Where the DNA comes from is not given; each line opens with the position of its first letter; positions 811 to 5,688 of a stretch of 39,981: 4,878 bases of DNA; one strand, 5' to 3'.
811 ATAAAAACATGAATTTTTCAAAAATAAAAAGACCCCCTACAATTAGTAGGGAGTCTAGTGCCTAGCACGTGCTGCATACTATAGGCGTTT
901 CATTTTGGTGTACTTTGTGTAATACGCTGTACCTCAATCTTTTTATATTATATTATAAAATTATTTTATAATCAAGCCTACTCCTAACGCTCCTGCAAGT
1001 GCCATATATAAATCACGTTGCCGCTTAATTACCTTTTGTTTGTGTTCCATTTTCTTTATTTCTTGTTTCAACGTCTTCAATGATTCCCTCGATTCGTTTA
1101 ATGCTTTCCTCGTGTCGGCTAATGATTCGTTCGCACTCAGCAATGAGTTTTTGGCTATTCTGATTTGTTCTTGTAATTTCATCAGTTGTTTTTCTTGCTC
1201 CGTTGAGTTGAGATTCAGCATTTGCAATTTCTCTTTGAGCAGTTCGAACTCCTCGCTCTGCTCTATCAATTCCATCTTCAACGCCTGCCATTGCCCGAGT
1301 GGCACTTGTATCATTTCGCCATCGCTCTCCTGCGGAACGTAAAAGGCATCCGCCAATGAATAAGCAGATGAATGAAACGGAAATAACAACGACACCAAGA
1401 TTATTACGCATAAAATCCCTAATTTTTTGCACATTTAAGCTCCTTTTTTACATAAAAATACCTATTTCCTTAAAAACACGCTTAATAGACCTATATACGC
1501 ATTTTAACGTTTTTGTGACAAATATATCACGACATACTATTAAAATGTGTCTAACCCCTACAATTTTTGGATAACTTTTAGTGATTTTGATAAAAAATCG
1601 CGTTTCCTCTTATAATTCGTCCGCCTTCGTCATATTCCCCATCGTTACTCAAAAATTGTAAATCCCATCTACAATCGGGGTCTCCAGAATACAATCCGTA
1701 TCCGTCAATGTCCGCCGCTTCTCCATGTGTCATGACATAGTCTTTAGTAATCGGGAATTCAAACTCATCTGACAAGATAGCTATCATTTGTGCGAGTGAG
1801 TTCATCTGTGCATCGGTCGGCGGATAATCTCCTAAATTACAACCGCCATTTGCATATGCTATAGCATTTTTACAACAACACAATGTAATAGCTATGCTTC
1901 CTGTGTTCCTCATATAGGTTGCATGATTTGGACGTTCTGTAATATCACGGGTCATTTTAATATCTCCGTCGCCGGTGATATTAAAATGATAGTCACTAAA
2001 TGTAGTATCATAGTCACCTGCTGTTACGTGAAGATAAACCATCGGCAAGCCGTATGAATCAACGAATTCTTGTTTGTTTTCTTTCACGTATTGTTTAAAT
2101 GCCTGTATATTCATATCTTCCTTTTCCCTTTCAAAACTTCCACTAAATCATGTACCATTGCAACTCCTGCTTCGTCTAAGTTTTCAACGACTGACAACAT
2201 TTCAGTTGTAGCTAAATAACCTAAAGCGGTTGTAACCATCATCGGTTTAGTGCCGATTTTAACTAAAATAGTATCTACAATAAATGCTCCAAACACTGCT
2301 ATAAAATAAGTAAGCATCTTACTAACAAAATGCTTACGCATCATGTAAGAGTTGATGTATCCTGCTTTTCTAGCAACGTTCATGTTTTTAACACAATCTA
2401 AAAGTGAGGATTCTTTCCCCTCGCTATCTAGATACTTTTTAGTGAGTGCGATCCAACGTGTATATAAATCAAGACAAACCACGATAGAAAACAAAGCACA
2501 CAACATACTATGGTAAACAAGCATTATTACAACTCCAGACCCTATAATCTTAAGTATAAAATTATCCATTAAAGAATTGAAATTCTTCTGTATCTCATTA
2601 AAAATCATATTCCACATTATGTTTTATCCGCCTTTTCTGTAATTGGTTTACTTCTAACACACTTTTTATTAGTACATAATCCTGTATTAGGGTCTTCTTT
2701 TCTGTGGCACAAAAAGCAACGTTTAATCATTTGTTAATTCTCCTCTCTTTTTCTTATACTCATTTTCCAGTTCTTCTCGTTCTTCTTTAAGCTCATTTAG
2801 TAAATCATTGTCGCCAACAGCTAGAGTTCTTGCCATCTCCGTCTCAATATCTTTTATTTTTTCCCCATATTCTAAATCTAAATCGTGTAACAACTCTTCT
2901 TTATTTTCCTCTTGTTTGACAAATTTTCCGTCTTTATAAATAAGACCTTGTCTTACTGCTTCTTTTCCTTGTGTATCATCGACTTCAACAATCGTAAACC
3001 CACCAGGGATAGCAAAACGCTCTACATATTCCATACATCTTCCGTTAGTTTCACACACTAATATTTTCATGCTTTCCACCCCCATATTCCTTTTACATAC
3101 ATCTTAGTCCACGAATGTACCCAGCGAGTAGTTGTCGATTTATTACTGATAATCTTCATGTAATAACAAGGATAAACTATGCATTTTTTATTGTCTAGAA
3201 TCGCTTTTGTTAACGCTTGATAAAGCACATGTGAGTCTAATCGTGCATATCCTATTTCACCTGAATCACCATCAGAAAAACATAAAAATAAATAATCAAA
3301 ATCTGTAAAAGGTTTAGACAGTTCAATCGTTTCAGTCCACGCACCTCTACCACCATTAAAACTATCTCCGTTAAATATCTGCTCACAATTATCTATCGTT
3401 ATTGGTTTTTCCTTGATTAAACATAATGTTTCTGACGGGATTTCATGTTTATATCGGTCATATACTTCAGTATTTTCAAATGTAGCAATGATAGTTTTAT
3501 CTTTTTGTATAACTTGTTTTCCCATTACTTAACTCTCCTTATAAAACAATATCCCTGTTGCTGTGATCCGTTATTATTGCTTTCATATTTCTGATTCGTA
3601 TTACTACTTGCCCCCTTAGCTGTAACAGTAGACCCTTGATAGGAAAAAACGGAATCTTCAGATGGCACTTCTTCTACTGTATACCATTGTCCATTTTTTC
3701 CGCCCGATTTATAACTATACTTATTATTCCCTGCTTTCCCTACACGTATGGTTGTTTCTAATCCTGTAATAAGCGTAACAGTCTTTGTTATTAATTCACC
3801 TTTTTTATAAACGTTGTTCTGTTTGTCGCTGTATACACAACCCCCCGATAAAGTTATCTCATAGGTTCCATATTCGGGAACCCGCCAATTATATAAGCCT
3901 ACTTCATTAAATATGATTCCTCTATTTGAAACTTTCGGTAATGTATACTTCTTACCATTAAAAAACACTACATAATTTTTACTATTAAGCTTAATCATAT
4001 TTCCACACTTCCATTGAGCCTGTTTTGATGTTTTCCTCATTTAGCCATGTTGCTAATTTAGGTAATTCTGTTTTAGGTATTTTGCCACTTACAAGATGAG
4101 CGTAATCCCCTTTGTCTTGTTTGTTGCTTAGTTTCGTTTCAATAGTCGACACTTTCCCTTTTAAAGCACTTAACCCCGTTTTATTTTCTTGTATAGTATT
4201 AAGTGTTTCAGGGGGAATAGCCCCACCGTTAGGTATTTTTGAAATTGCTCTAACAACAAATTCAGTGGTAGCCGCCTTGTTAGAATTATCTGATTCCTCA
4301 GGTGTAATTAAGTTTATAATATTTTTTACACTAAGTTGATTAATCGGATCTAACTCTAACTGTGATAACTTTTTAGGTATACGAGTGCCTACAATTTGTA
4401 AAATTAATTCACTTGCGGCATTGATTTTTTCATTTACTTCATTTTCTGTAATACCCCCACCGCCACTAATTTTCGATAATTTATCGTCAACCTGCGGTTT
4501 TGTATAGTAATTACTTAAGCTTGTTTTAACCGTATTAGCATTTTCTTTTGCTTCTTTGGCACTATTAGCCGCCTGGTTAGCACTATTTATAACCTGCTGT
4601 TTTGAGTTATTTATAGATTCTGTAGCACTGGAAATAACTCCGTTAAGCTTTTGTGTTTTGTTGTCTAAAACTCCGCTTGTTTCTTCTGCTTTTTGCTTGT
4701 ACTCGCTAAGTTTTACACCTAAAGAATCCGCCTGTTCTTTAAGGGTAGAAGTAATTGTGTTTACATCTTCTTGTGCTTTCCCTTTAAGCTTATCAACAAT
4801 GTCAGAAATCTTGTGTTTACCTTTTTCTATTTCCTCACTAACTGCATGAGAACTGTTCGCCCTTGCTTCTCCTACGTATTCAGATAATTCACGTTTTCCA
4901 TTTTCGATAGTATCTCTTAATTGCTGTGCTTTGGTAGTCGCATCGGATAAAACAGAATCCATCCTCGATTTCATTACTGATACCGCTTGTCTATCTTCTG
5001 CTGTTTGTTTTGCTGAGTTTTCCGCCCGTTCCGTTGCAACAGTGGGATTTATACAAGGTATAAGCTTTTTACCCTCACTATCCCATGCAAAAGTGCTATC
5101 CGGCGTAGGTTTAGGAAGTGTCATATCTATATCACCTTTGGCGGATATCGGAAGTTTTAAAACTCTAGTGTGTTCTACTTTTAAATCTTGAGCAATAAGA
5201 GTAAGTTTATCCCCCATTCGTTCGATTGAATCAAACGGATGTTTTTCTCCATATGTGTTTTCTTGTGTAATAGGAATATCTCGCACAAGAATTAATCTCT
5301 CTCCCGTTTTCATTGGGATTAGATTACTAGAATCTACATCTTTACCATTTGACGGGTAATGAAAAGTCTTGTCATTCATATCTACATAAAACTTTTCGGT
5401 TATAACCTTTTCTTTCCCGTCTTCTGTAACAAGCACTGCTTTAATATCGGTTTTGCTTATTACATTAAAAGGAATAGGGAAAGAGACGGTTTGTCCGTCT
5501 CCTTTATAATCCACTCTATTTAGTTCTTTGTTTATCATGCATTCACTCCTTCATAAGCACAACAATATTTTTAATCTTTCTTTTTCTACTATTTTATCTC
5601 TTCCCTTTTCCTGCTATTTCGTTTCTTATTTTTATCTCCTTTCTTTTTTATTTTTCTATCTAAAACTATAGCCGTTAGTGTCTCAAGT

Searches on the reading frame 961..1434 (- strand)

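Call 47: search_protein_families(library=pfam, proteins=[window:961-1434:-], max_evalue=0.01)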
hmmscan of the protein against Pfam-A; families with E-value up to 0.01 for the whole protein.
window:961-1434:- (157 aa): 1 family
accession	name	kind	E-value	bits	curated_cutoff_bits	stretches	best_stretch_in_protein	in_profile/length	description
PF10498.14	IFT57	-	1.8e-05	24.3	40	1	50-137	271-357/360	Intra-flagellar transport protein 57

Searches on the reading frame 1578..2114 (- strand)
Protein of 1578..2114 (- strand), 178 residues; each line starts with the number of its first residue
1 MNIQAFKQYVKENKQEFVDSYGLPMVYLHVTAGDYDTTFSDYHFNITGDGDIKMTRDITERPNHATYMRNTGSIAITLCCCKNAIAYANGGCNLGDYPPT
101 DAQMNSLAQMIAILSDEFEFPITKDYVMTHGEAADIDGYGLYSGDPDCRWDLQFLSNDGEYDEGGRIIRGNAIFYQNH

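Call 47: search_protein_families(library=pfam, proteins=[window:1578-2114:-], max_evalue=0.01)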
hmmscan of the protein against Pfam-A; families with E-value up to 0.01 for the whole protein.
window:1578-2114:- (178 aa): 1 family
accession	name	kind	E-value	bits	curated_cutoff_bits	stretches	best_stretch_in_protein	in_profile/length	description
PF01510.30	Amidase_2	-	7.2e-10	39.7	26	1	26-132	8-121/131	N-acetylmuramoyl-L-alanine amidase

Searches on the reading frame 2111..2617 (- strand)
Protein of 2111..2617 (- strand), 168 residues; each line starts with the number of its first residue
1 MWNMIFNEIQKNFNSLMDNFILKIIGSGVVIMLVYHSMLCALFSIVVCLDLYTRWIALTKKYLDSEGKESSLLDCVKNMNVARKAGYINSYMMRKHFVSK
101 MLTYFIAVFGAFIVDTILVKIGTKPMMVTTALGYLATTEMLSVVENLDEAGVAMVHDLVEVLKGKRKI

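Call 47: search_protein_families(library=pfam, proteins=[window:2111-2617:-], max_evalue=0.01)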
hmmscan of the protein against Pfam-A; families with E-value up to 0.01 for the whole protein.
window:2111-2617:- (168 aa): 1 family
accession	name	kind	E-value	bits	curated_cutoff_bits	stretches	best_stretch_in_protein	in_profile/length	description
PF05105.17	Phage_holin_4_1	-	1.3e-10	41.8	22.2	1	72-163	22-112/116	Bacteriophage holin family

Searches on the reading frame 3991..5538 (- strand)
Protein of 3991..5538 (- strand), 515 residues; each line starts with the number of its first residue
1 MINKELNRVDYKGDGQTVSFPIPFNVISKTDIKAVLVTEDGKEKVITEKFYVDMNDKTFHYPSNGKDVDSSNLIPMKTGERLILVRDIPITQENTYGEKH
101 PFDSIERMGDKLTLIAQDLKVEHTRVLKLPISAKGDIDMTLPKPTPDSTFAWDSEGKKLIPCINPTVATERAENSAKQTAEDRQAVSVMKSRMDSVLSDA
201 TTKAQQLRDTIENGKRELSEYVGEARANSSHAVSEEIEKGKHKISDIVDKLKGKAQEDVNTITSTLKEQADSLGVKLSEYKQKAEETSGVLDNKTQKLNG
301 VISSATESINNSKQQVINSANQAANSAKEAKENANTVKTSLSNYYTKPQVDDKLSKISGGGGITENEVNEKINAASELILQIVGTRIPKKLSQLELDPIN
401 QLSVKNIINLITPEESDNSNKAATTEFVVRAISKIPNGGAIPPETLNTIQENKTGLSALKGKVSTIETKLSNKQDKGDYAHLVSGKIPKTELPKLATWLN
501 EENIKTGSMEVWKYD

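Call 7: search_protein_families(library=phrogs, proteins=[window:3991-5538:-], max_evalue=0.001)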
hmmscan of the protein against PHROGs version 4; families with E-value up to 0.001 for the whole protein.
window:3991-5538:- (515 aa): 7 families
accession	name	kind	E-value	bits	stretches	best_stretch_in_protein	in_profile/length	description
phrog_1640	-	tail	1.3e-07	32.1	1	2-40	3-41/765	tail protein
phrog_6518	-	tail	2.7e-07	30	1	5-133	3-125/793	tail fiber protein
phrog_13893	-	tail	8.6e-07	28.7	1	5-130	6-128/648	tail protein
phrog_36601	-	tail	5.1e-05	22.6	1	3-124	18-136/1084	tail fiber protein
phrog_11518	-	tail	0.00021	20.7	1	313-441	321-448/812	tail fiber protein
phrog_32960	-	unknown function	0.00023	20.6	1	3-123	4-121/762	-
phrog_17220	-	unknown function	0.00056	19.3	1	3-128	4-126/868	-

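Call 47: search_protein_families(library=pfam, proteins=[window:3991-5538:-], max_evalue=0.01)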
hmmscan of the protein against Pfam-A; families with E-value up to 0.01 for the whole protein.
window:3991-5538:- (515 aa): 1 family
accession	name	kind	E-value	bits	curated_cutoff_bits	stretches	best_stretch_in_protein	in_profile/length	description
PF01442.23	Apolipoprotein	-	0.003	17.7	90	0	195-332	26-165/190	Apolipoprotein A1/A4/E domain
